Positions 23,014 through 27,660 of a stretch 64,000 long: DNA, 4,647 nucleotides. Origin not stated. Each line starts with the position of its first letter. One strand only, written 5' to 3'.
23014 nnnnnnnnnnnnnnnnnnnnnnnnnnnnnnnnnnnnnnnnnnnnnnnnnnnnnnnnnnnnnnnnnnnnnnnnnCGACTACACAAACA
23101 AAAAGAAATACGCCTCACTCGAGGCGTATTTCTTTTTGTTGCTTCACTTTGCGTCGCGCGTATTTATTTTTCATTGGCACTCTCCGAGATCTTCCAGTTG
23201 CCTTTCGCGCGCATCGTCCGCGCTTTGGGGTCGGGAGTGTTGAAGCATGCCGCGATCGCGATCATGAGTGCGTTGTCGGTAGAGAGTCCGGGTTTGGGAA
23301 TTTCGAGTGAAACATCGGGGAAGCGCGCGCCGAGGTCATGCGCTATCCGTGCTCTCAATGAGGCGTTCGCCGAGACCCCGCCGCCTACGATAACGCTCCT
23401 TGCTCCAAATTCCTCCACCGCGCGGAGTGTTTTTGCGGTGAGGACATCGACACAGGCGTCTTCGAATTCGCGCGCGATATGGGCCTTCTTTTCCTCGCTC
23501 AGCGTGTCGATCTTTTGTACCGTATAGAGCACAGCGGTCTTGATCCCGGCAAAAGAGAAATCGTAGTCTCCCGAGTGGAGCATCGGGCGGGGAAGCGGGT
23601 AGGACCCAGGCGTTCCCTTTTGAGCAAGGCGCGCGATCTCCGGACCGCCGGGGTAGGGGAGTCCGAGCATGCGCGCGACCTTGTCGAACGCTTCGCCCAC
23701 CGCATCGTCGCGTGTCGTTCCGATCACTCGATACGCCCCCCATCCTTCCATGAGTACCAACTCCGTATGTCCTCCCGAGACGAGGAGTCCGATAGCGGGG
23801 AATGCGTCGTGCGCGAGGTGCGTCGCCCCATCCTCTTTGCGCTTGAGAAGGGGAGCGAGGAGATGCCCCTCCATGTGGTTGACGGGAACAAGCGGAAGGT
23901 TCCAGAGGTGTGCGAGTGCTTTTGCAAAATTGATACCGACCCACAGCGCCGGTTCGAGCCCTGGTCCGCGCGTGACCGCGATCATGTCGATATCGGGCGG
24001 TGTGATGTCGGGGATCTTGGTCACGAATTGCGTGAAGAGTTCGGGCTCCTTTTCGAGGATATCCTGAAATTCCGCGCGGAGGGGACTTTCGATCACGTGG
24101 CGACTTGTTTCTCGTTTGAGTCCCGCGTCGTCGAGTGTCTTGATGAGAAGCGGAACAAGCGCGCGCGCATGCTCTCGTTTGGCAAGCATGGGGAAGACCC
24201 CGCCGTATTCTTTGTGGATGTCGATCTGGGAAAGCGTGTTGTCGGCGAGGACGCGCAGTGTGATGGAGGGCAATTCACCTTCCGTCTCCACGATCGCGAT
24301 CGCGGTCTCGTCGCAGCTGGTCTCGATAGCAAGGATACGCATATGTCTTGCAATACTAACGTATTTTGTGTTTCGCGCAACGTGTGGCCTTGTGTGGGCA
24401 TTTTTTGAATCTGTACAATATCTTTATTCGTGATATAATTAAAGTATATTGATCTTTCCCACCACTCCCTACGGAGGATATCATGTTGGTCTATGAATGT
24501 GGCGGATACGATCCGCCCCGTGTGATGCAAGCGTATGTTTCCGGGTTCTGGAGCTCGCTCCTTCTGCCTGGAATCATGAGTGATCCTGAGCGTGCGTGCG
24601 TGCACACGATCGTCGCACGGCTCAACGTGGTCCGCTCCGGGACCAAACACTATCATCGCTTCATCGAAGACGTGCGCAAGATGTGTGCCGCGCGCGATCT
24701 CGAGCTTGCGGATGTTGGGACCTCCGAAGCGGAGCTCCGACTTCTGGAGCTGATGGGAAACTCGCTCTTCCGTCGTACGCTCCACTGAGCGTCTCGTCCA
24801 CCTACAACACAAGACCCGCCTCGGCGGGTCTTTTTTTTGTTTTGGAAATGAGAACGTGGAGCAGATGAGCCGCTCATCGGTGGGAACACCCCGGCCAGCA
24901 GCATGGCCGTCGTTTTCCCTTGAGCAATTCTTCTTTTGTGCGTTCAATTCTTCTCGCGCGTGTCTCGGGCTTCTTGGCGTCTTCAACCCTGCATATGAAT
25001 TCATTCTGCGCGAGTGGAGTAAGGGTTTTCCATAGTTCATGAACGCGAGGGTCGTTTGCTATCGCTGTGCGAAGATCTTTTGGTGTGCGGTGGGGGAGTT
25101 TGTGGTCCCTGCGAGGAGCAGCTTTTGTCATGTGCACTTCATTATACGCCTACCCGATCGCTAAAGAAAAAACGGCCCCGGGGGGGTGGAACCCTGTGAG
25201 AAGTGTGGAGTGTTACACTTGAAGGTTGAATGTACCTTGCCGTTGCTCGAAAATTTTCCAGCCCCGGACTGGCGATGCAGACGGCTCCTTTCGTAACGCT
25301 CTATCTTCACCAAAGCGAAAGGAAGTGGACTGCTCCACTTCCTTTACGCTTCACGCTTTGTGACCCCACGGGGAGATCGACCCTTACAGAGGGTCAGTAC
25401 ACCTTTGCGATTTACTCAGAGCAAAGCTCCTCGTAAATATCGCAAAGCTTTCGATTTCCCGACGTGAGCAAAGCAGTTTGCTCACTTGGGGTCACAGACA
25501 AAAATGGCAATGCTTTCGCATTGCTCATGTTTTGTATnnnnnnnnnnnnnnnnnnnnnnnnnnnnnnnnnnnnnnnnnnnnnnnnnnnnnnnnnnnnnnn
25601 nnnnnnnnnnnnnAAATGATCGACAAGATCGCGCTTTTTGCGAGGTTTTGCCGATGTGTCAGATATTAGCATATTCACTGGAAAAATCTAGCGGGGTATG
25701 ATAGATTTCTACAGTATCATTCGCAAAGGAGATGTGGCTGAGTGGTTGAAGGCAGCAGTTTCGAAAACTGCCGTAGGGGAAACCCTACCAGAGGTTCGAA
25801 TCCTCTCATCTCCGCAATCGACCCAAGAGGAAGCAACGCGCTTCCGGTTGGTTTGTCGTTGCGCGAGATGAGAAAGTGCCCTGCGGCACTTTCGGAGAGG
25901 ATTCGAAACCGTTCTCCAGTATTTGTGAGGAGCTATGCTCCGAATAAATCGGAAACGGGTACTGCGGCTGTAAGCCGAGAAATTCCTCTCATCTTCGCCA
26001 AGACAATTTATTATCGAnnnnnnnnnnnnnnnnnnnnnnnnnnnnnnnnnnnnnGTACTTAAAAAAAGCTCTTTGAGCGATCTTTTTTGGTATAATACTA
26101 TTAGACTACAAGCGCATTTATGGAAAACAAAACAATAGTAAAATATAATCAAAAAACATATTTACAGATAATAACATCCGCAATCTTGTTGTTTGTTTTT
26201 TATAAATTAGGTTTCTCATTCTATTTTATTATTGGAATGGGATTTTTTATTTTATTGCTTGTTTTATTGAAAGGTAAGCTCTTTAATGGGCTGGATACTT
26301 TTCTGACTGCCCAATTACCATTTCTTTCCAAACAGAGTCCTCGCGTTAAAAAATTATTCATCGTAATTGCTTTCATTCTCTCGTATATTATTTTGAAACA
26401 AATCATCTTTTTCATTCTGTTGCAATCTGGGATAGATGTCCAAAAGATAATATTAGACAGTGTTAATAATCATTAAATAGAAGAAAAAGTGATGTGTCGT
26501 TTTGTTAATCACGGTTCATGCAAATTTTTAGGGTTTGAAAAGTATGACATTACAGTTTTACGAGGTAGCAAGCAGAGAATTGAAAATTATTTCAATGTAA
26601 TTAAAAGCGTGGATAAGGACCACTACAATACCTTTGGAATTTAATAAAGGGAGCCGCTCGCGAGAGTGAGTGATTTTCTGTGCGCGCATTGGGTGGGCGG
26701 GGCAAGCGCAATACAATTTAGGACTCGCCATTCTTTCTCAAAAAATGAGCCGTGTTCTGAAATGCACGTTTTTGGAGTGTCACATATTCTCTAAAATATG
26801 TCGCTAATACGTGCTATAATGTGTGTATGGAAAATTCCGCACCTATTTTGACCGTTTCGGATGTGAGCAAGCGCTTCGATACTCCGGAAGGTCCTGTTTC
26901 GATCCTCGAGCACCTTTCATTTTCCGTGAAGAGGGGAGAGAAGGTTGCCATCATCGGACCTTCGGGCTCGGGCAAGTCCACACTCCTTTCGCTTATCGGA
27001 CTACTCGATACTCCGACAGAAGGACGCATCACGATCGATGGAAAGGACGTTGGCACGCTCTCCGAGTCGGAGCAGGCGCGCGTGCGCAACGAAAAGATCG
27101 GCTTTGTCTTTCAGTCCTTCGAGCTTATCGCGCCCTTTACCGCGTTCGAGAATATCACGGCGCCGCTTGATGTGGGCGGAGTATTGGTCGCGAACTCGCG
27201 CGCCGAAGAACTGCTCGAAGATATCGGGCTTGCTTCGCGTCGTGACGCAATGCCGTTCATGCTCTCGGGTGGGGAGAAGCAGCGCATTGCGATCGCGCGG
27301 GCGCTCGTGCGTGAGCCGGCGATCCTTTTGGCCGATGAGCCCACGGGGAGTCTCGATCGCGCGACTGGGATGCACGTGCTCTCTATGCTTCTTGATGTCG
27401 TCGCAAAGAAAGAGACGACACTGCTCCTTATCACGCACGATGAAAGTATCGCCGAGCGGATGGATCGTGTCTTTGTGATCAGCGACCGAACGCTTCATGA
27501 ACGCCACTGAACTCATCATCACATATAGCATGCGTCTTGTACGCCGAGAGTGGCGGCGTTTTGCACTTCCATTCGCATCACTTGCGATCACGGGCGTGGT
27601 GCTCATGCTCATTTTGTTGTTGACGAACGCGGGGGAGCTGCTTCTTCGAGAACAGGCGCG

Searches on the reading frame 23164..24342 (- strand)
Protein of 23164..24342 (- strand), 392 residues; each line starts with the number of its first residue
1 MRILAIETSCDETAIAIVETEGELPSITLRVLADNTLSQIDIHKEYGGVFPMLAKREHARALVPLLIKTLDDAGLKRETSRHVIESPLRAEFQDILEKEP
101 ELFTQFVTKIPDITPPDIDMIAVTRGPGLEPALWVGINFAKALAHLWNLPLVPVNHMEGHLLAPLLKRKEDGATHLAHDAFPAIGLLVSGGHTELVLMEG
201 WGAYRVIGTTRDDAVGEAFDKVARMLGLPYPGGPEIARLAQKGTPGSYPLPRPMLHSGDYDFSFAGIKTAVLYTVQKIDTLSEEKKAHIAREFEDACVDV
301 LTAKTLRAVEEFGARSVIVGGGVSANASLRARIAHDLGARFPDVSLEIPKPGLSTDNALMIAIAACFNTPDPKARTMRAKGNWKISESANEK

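Call 92: search_protein_families(library=pfam, max_evalue=0.001, proteins=[window:23164-24342:-])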
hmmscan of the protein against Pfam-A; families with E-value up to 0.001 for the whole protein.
window:23164-24342:- (392 aa): 2 families
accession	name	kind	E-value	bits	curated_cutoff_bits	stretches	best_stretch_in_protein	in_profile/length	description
PF00814.31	TsaD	-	7.7e-81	272.1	24.8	2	111-362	44-263/264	tRNA N6-adenosine threonylcarbamoyltransferase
PF22521.2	HypF_C_2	-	2.3e-05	24.7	27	1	279-340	159-220/241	Carbamoyltransferase, Kae1-like Domain, second subdomain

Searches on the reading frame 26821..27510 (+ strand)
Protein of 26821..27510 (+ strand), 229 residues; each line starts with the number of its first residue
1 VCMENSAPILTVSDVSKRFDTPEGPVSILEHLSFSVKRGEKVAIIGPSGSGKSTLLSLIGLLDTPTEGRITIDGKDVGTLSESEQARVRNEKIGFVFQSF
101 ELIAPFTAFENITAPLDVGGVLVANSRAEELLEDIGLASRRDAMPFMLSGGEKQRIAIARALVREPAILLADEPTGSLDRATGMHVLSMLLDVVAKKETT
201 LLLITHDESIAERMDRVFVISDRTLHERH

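Call 92: search_protein_families(library=pfam, max_evalue=0.001, proteins=[window:26821-27510:+])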
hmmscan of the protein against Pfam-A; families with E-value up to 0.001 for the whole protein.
window:26821-27510:+ (229 aa): 4 families
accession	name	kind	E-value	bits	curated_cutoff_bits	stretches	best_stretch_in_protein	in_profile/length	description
PF00005.33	ABC_tran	-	4.3e-36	125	25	1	29-175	1-136/137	ABC transporter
PF02463.25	SMC_N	-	1.8e-06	28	40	0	123-221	118-212/220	RecF/RecN/SMC N terminal domain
PF13304.12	AAA_21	-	1.5e-05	25.7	27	1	43-64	3-27/304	AAA domain, putative AbiEii toxin, Type IV TA system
PF13555.12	AAA_29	-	5.8e-05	23.2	27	1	35-61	18-45/61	P-loop containing region of AAA domain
